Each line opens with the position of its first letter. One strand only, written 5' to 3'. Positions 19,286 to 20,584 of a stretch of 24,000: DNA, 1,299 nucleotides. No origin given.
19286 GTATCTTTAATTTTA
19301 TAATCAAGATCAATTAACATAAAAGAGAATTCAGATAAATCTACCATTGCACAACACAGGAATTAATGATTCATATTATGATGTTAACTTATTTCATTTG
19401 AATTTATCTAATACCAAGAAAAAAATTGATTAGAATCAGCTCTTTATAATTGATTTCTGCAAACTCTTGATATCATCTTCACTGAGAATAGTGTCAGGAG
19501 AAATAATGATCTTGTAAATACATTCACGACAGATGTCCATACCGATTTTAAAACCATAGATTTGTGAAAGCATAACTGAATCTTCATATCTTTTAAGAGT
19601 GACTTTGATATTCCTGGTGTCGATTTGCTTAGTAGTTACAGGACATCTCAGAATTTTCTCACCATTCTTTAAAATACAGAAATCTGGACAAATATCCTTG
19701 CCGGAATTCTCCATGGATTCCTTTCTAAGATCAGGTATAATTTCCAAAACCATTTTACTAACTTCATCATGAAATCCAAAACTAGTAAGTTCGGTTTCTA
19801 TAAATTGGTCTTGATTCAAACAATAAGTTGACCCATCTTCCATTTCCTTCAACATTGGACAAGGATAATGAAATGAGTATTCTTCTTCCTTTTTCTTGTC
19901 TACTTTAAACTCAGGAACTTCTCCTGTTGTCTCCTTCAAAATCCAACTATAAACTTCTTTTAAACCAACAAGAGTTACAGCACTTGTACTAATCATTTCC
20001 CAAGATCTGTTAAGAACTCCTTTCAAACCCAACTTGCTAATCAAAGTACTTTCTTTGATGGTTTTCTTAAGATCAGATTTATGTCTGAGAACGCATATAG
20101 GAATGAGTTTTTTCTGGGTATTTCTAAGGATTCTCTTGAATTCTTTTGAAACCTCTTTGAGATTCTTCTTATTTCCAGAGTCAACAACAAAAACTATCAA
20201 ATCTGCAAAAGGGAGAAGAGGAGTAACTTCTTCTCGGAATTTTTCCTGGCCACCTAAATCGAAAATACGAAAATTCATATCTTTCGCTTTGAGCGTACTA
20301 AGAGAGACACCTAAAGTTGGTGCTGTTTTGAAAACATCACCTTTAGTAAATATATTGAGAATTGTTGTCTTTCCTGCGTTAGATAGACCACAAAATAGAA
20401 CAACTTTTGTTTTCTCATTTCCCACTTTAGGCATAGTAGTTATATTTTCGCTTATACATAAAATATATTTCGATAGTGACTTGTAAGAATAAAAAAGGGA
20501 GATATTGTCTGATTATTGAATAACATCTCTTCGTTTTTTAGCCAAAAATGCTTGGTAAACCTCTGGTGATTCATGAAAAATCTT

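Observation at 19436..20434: Eukaryote-type small GTPase with Rag/Gtr-style HKxD G4 motif fused to a 7-cysteine C-terminal domain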

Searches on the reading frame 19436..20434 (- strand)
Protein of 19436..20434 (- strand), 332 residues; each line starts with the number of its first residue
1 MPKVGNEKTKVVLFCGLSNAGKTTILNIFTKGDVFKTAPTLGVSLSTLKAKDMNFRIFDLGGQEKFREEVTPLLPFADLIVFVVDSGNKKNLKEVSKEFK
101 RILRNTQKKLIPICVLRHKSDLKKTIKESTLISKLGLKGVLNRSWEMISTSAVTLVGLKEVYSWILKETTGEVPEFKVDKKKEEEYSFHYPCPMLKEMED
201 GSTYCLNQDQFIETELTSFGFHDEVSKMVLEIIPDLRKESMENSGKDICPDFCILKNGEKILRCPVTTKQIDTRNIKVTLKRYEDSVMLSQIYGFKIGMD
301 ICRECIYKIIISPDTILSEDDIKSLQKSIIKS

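Call 4: search_protein_families(library=pfam, proteins=[window:19436-20434:-], max_evalue=1)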
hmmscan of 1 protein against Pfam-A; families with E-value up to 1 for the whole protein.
window:19436-20434:- (332 aa): 11 families
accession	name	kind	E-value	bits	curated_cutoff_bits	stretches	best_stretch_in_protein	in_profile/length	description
PF00025.27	Arf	-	5.5e-37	127.3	22.3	1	7-168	12-173/174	ADP-ribosylation factor family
PF09439.16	SRPRB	-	2.6e-13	50.2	25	1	8-126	2-125/178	Signal recognition particle receptor beta subunit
PF00071.28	Ras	-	3.6e-11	43.3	21.6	1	13-168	3-159/162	Ras family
PF08477.19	Roc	-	6.6e-11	42.9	27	1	12-116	2-114/119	Ras of Complex, Roc, domain of DAPkinase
PF01926.29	MMR_HSR1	-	1.3e-10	41.9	21.9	1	12-111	2-108/113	50S ribosome-binding GTPase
PF04670.18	Gtr1_RagA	-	9.6e-10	38.7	22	1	12-127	2-128/232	Gtr1/RagA G protein conserved region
PF00009.33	GTP_EFTU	-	1.6e-05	25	26.5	1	40-165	56-182/188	Elongation factor Tu GTP binding domain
PF00503.26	G-alpha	-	0.00016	21.3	48.8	1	30-121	159-261/333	G-protein alpha subunit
PF03193.22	RsgA_GTPase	-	0.13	12.5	30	1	8-37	105-134/174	RsgA GTPase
PF02421.24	FeoB_N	-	0.2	11.6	27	1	12-63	3-57/156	Ferrous iron transport protein B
PF13476.12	AAA_23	-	0.21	12.7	27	1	10-131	20-126/201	AAA domain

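Call 5: search_solved_structures(query=window:19436-20434:-, max_evalue=0.01, show_alignments=2)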
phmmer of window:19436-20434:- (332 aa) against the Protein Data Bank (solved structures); distinct sequences matched with E-value up to 0.01: 341 (the best 60 are shown).
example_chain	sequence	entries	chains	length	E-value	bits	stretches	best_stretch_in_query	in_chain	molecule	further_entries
2x77_A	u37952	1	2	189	9.8e-25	90.7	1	10-167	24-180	ADP-RIBOSYLATION FACTOR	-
6pta_A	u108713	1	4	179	4.7e-24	88.5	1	11-167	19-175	ADP-ribosylation factor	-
5di3_A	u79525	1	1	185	1.1e-23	87.2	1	11-169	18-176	ADP-ribosylation factor-like protein 3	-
4goj_A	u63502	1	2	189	1.4e-23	86.9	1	11-172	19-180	ADP-ribosylation factor-like protein 3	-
7ok7_A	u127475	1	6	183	1.5e-23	86.8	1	11-171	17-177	ADP-ribosylation factor-like protein 3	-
5de3_A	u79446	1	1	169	1.7e-23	86.6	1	12-169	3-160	ADP-ribosylation factor-like protein 3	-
4zi2_A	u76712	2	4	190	2.1e-23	86.3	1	11-170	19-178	ADP-ribosylation factor-like protein 3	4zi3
1fzq_A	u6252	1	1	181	2.3e-23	86.2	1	11-169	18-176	ADP-RIBOSYLATION FACTOR-LIKE PROTEIN 3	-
3bh7_A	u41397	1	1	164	4.5e-23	85.2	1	12-168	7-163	ADP-ribosylation factor-like protein 3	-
7wqy_A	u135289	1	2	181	4.6e-23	85.2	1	6-168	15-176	ARF1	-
1mr3_F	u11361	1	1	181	4.6e-23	85.2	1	5-166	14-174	ADP-ribosylation factor 2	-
1z6x_A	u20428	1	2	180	4.7e-23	85.2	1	7-168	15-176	ADP-ribosylation factor 4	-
5uf8_A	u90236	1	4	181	5.3e-23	85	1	5-166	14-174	Potential ADP-ribosylation factor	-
5a1u_A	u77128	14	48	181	6.6e-23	84.7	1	5-166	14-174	ADP-RIBOSYLATION FACTOR 1 | ARF1 isoform 1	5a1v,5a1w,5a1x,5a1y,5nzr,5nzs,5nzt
2k5u_A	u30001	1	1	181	6.6e-23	84.7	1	5-166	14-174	ADP-ribosylation factor 1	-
8oum_A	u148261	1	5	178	7.5e-22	81.2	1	12-169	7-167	GTP-binding protein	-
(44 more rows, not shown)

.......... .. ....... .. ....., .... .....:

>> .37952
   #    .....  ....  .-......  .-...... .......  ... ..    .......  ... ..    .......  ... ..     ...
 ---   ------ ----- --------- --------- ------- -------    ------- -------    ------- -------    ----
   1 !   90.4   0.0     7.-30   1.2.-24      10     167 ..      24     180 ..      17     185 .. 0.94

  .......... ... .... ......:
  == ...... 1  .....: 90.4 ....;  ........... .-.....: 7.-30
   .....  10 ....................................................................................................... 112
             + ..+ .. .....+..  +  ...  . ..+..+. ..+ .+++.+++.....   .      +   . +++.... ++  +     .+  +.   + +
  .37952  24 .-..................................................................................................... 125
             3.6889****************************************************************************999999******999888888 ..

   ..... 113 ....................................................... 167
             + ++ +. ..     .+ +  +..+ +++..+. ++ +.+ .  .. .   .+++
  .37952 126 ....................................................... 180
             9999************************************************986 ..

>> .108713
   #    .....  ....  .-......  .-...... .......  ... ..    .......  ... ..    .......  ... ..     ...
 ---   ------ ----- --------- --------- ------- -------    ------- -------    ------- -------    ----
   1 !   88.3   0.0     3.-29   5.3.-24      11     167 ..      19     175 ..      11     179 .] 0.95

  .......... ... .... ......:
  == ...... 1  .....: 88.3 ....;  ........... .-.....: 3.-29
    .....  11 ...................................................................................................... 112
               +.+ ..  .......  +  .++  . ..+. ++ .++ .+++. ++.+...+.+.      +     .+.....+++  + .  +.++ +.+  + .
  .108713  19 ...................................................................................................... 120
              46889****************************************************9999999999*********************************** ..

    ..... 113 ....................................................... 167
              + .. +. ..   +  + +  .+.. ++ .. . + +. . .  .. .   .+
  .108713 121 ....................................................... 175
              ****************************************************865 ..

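Call 8: search_protein_families(library=ncbifam, proteins=[window:19436-20434:-], max_evalue=1)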
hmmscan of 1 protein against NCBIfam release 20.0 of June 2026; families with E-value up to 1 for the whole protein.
window:19436-20434:- (332 aa): 12 families
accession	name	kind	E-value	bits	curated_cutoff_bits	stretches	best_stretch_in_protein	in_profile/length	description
TIGR00231.1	small_GTP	domain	3.5e-13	49.7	42.5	1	8-132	2-136/164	GTP-binding protein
TIGR03594.1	GTPase_EngA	equivalog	1.1e-06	27.9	306.7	1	11-172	2-163/432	ribosome biogenesis GTPase Der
NF000908.1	PRK00089.1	equivalog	5.5e-05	22.6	237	1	74-184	80-182/291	GTPase Era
TIGR03156.1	GTP_HflX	equivalog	0.00023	20.2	216.75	2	8-37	188-217/351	GTPase HflX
TIGR03598.1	GTPase_YsxC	equivalog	0.00039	20.1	124.45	1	6-33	15-42/186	ribosome biogenesis GTP-binding protein YihA/YsxC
NF003255.0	PRK04213.1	equivalog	0.00095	18.5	164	1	7-62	7-61/204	GTP-binding protein EngB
TIGR03918.1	GTP_HydF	equivalog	0.0018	17.2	325.55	1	73-168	83-166/392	[FeFe] hydrogenase H-cluster maturation GTPase HydF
TIGR03596.1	GTPase_YlqF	equivalog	0.027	13.8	208.2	1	8-46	117-155/276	ribosome biogenesis GTPase YlqF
NF009379.0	PRK12740.1-3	equivalog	0.036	12.6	513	1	40-124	60-139/674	elongation factor G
NF009381.0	PRK12740.1-5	subfamily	0.047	12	583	1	40-121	61-137/692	elongation factor G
TIGR03608.1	L_ocin_972_ABC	subfamily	0.057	12.9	254.85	1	7-36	22-51/206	putative bacteriocin export ABC transporter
NF033454.1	BREX_5_MTaseX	exception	0.1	10.1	900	1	126-205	813-891/1404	BREX-5 system adenine-specific DNA-methyltransferase PglX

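Call 10: find_homologous_proteins(query=window:19436-20434:-, max_evalue=1e-10)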
Query window:19436-20434:- (332 aa): 77 proteins with E <= 1e-10 among 2012 candidates.
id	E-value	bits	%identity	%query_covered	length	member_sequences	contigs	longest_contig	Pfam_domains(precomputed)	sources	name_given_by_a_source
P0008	1.8e-203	693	93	100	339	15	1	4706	PF01926.30,PF00025.28,PF09439.17,PF08477.20,PF04670.19,PF00071.29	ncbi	-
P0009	4.4e-196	668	90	100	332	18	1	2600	PF01926.30,PF00025.28,PF09439.17,PF08477.20,PF04670.19,PF00071.29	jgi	-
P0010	1.1e-188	644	86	100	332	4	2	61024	PF01926.30,PF00025.28,PF09439.17,PF08477.20,PF04670.19,PF00071.29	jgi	jgi:small GTP-binding protein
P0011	2.0e-188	643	87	100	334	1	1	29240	PF01926.30,PF00025.28,PF09439.17,PF08477.20,PF00503.27,PF00009.34,PF04670.19,PF00071.29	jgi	-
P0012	2.2e-187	640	86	100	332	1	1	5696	PF01926.30,PF00025.28,PF09439.17,PF08477.20,PF00503.27,PF04670.19,PF00071.29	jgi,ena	-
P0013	3.2e-183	626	85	100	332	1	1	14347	PF01926.30,PF00025.28,PF09439.17,PF08477.20,PF00503.27,PF04670.19,PF00071.29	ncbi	-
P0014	4.2e-171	586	76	98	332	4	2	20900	PF01926.30,PF00025.28,PF09439.17,PF08477.20,PF04670.19,PF00071.29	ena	-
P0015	1.4e-170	585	76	98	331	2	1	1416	PF01926.30,PF00025.28,PF09439.17,PF08477.20,PF04670.19,PF00071.29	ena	-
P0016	4.8e-169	580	79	98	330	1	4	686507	PF01926.30,PF00025.28,PF09439.17,PF08477.20,PF00503.27,PF00009.34,PF04670.19,PF00071.29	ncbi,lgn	ncbi:MAG: GTP-binding protein [Candidatus Heimdallarchaeota archaeon]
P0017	6.9e-169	579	76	98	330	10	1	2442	PF01926.30,PF00025.28,PF09439.17,PF08477.20,PF00503.27,PF00009.34,PF04670.19,PF00071.29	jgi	-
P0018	3.7e-167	573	76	99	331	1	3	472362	PF01926.30,PF00025.28,PF09439.17,PF08477.20,PF00503.27,PF04670.19,PF00071.29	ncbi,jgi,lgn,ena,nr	ncbi:MAG TPA: ADP-ribosylation factor-like protein [Candidatus Bathyarchaeia archaeon]|nr:ADP-ribosy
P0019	3.7e-166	570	76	98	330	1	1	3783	PF01926.30,PF00025.28,PF09439.17,PF08477.20,PF00009.34,PF04670.19,PF00071.29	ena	-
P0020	4.9e-165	566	75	98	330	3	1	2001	PF01926.30,PF00025.28,PF09439.17,PF08477.20,PF04670.19,PF00071.29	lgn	-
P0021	1.7e-164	565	75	98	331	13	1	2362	PF01926.30,PF00025.28,PF09439.17,PF08477.20,PF00503.27,PF04670.19,PF00071.29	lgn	-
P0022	6.0e-164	563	77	95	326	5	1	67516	PF01926.30,PF00025.28,PF09439.17,PF08477.20,PF04670.19,PF00071.29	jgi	-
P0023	9.6e-164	562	75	99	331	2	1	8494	PF01926.30,PF00025.28,PF09439.17,PF08477.20,PF00503.27,PF00009.34,PF04670.19,PF00071.29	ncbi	-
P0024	1.1e-163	562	75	98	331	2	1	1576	PF01926.30,PF00025.28,PF09439.17,PF08477.20,PF04670.19,PF00071.29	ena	-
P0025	3.0e-161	554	73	99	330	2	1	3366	PF01926.30,PF00025.28,PF09439.17,PF08477.20,PF00503.27,PF04670.19,PF00071.29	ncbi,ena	-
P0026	6.0e-159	546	73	99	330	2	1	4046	PF01926.30,PF00025.28,PF09439.17,PF08477.20,PF00503.27,PF04670.19,PF00071.29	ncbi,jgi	ncbi:MAG: ADP-ribosylation factor-like protein [Candidatus Heimdallarchaeota archaeon]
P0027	2.7e-156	538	71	99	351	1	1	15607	PF01926.30,PF00025.28,PF09439.17,PF08477.20,PF00503.27,PF00009.34,PF04670.19,PF00071.29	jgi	-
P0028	1.2e-154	532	70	99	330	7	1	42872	PF01926.30,PF00025.28,PF09439.17,PF08477.20,PF00503.27,PF00009.34,PF04670.19,PF00071.29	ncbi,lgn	-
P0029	3.6e-153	528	71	99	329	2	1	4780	PF01926.30,PF00025.28,PF09439.17,PF08477.20,PF00503.27,PF04670.19,PF00071.29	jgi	jgi:small GTP-binding protein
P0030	1.7e-148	512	68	99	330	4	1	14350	PF01926.30,PF00025.28,PF09439.17,PF08477.20,PF00503.27,PF04670.19,PF00071.29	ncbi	-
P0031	1.1e-139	483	63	99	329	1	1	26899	PF01926.30,PF00025.28,PF09439.17,PF08477.20,PF04670.19,PF00071.29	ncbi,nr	ncbi:MAG: GTP-binding protein [Asgard group archaeon]|nr:GTP-binding protein [Asgard group archaeon]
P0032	1.6e-133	463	61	98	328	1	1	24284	PF01926.30,PF00025.28,PF09439.17,PF08477.20,PF04670.19,PF00071.29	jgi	jgi:small GTP-binding protein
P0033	1.3e-132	460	60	98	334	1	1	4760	PF01926.30,PF00025.28,PF09439.17,PF08477.20,PF00503.27,PF04670.19,PF00071.29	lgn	-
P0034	6.4e-132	458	58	100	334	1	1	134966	PF01926.30,PF00025.28,PF09439.17,PF08477.20,PF00503.27,PF04670.19,PF00071.29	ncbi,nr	ncbi:MAG: GTP-binding protein [Candidatus Heimdallarchaeota archaeon]|nr:GTP-binding protein [Candid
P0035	9.1e-129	447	70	83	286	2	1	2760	PF00025.28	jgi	jgi:GTPase SAR1 family protein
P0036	2.8e-120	419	56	99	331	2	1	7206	PF01926.30,PF00025.28,PF09439.17,PF08477.20,PF00503.27,PF00009.34,PF04670.19,PF00071.29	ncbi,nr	ncbi:GTP-binding protein [Candidatus Heimdallarchaeota archaeon]|nr:MAG: GTP-binding protein [Candid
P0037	3.0e-102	360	74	65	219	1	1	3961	PF01926.30,PF00025.28,PF09439.17,PF08477.20,PF00009.34,PF04670.19,PF00071.29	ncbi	ncbi:MAG: ADP-ribosylation factor-like protein, partial [Candidatus Thorarchaeota archaeon]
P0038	9.4e-34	135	32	48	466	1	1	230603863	PF01926.30,PF01591.25,PF00025.28,PF09439.17,PF08477.20,PF00503.27,PF04670.19,PF00071.29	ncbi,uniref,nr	ncbi:uncharacterized protein LOC131650374 [Vicia villosa]|uniref:uncharacterized protein LOC13165037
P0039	2.0e-20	91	37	46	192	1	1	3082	PF00025.28,PF09439.17,PF08477.20,PF00503.27,PF04670.19,PF00071.29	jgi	jgi:ADP-ribosylation factor protein 1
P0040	2.7e-20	91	37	46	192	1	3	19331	PF00025.28,PF09439.17,PF08477.20,PF00503.27,PF04670.19,PF00071.29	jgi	jgi:ADP-ribosylation factor protein 1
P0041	7.6e-20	90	35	49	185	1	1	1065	PF00025.28,PF09439.17,PF08477.20,PF00503.27,PF04670.19,PF00071.29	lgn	-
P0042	3.9e-18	84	34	49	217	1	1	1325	PF00025.28,PF09439.17,PF08477.20,PF00503.27,PF04670.19,PF00071.29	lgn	-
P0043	7.3e-18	83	35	46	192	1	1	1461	PF00025.28,PF09439.17,PF08477.20,PF00503.27,PF04670.19,PF00071.29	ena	-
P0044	1.8e-17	82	32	48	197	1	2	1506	PF01926.30,PF00025.28,PF09439.17,PF08477.20,PF00503.27,PF00009.34,PF04670.19,PF00071.29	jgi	-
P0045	3.8e-17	81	34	48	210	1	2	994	PF01926.30,PF00025.28,PF09439.17,PF08477.20,PF00503.27,PF00009.34,PF04670.19,PF00071.29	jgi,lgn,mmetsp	mmetsp:Transcript_39296/g.78189 ORF Transcript_39296/g.78189 Transcript_39296/m.78189 type:complete 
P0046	3.9e-17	81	32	48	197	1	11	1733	PF00025.28,PF09439.17,PF08477.20,PF00503.27,PF04670.19,PF00071.29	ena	-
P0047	5.1e-17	80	35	45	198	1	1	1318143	PF01926.30,PF00025.28,PF09439.17,PF08477.20,PF00503.27,PF04670.19,PF00071.29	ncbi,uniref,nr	ncbi:ARF1_2 [Mytilus coruscus]|uniref:ARF1_2 n=1 Tax=Mytilus coruscus TaxID=42192 RepID=A0A6J8CBD5_M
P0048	5.4e-17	80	34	48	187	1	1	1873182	PF00025.28,PF09439.17,PF08477.20,PF00503.27,PF04670.19,PF00071.29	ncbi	ncbi:small Arf-related GTPase [Haematococcus lacustris]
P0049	6.8e-17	80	33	47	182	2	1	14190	PF00025.28,PF09439.17,PF08477.20,PF00503.27,PF04670.19,PF00071.29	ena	-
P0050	7.1e-17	80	34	48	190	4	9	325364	PF00025.28,PF09439.17,PF08477.20,PF00503.27,PF04670.19,PF00071.29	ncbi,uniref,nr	ncbi:unnamed protein product [Rotaria sordida]|uniref:ADP-ribosylation factor n=1 Tax=Rotaria sordid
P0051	8.2e-17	80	34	45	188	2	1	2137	PF01926.30,PF00025.28,PF09439.17,PF08477.20,PF00503.27,PF04670.19,PF00071.29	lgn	-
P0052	8.8e-17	79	32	48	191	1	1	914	PF00025.28,PF09439.17,PF08477.20,PF00503.27,PF04670.19,PF00071.29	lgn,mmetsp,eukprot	mmetsp:Transcript_5905/g.17771 ORF Transcript_5905/g.17771 Transcript_5905/m.17771 type:complete len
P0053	1.6e-16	79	32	49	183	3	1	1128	PF00025.28,PF09439.17,PF08477.20,PF00503.27,PF04670.19,PF00071.29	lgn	-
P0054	5.8e-16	77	32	48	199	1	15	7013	PF00025.28,PF09439.17,PF08477.20,PF00503.27,PF04670.19,PF00071.29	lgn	-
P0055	9.9e-16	76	33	48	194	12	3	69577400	PF00025.28,PF09439.17,PF08477.20,PF00503.27,PF04670.19,PF00071.29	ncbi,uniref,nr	ncbi:hypothetical protein ES319_D11G354300v1 [Gossypium barbadense]|uniref:ADP-ribosylation factor n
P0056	1.4e-15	76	32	47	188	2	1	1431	PF01926.30,PF00025.28,PF09439.17,PF08477.20,PF00503.27,PF04670.19,PF00071.29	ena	-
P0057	3.6e-15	74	32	51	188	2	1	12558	PF01926.30,PF00025.28,PF09439.17,PF08477.20,PF00503.27,PF04670.19,PF00071.29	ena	-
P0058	5.8e-15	73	33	48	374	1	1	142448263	PF00025.28,PF09439.17,PF08477.20,PF00503.27,PF04670.19,PF00071.29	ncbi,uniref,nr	ncbi:hypothetical protein PVK06_041757 [Gossypium arboreum]|uniref:ADP-ribosylation factor n=4 Tax=G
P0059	1.2e-14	72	32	48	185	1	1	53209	PF01926.30,PF00025.28,PF09439.17,PF08477.20,PF00503.27,PF04670.19,PF00071.29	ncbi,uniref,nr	ncbi:Aste57867_18742 [Aphanomyces stellatus]|uniref:Aste57867_18742 protein n=1 Tax=Aphanomyces stel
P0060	1.9e-14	72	33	45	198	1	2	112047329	PF00025.28,PF09439.17,PF08477.20,PF00503.27,PF04670.19,PF00071.29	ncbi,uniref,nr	ncbi:uncharacterized protein LOC143067960 [Mytilus galloprovincialis]|uniref:ADP-ribosylation factor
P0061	3.0e-14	71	32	45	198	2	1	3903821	PF00025.28,PF09439.17,PF08477.20,PF00503.27,PF04670.19,PF00071.29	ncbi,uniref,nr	ncbi:ARF1_2 [Mytilus edulis]|uniref:ARF1_2 n=1 Tax=Mytilus edulis TaxID=6550 RepID=A0A8S3TVD6_MYTED|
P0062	5.8e-14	70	33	45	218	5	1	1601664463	PF00025.28,PF09439.17,PF08477.20,PF00503.27,PF04670.19,PF00071.29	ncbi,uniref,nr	ncbi:uncharacterized protein LOC128641448 [Bombina bombina]|uniref:uncharacterized protein LOC128641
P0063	1.7e-13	69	33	47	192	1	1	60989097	PF00025.28,PF09439.17,PF08477.20,PF00503.27,PF04670.19,PF00071.29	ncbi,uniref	ncbi:uncharacterized protein LOC124814351 isoform X3 [Hydra vulgaris]|uniref:Uncharacterized protein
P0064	2.4e-13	68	30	48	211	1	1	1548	PF01926.30,PF00025.28,PF09439.17,PF08477.20,PF00503.27,PF04670.19,PF00071.29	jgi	-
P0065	6.6e-13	67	34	45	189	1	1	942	PF00025.28,PF09439.17,PF08477.20,PF00503.27,PF04670.19,PF00071.29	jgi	-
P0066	1.7e-12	65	34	45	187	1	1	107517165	PF00025.28,PF09439.17,PF08477.20,PF00503.27,PF04670.19,PF00071.29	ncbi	ncbi:hypothetical protein BsWGS_07999 [Bradybaena similaris]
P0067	3.1e-12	65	32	47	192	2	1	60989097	PF00025.28,PF09439.17,PF08477.20,PF00503.27,PF04670.19,PF00071.29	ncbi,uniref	ncbi:uncharacterized protein LOC124814351 isoform X1 [Hydra vulgaris]|uniref:Uncharacterized protein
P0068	1.0e-11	63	31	47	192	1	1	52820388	PF00025.28,PF09439.17,PF08477.20,PF00503.27,PF04670.19,PF00071.29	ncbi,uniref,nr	ncbi:uncharacterized protein LOC124814351 isoform X1 [Hydra vulgaris]|uniref:uncharacterized protein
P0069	1.1e-11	63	31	45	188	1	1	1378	PF00025.28,PF09439.17,PF08477.20,PF00503.27,PF00071.29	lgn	-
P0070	1.4e-11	62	33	45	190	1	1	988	PF00025.28,PF09439.17,PF08477.20,PF00503.27,PF04670.19,PF00071.29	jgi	-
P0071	1.7e-11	62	31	55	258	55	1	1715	PF01926.30,PF00025.28,PF09439.17,PF08477.20,PF00503.27,PF00071.29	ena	-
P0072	2.1e-11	62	35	38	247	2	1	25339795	PF00025.28,PF09439.17,PF08477.20,PF00503.27,PF04670.19,PF00071.29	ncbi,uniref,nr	ncbi:ADP-ribosylation factor-like protein 4D isoform X2 [Denticeps clupeoides]|uniref:ADP-ribosylati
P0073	2.4e-11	62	31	45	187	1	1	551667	PF00025.28,PF09439.17,PF08477.20,PF00503.27,PF04670.19,PF00071.29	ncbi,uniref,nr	ncbi:unnamed protein product [Candidula unifasciata]|uniref:ADP-ribosylation factor n=1 Tax=Candidul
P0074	2.7e-11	61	30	45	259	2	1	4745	PF01926.30,PF00025.28,PF09439.17,PF08477.20,PF00503.27,PF00009.34,PF00071.29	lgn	-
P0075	3.9e-11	61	30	47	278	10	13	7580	PF01926.30,PF00025.28,PF09439.17,PF08477.20,PF00503.27,PF00009.34,PF00071.29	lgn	-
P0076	4.2e-11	61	33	45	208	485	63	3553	PF01926.30,PF00025.28,PF09439.17,PF08477.20,PF00503.27,PF00071.29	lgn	-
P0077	4.2e-11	61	30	45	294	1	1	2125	PF01926.30,PF00025.28,PF09439.17,PF08477.20,PF00503.27,PF00009.34,PF00071.29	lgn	-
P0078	4.2e-11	61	30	45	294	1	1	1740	PF01926.30,PF00025.28,PF09439.17,PF08477.20,PF00503.27,PF00009.34,PF00071.29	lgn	-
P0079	4.3e-11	61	30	47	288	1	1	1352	PF01926.30,PF00025.28,PF09439.17,PF08477.20,PF00503.27,PF00009.34,PF00071.29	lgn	-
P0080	6.4e-11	60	33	45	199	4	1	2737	PF01926.30,PF00025.28,PF09439.17,PF08477.20,PF00503.27,PF00009.34,PF00071.29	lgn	-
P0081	9.4e-11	60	33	45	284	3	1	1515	PF01926.30,PF00025.28,PF09439.17,PF08477.20,PF00503.27,PF00071.29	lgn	-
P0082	9.8e-11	60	33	45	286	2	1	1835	PF01926.30,PF00025.28,PF09439.17,PF08477.20,PF00503.27,PF00071.29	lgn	-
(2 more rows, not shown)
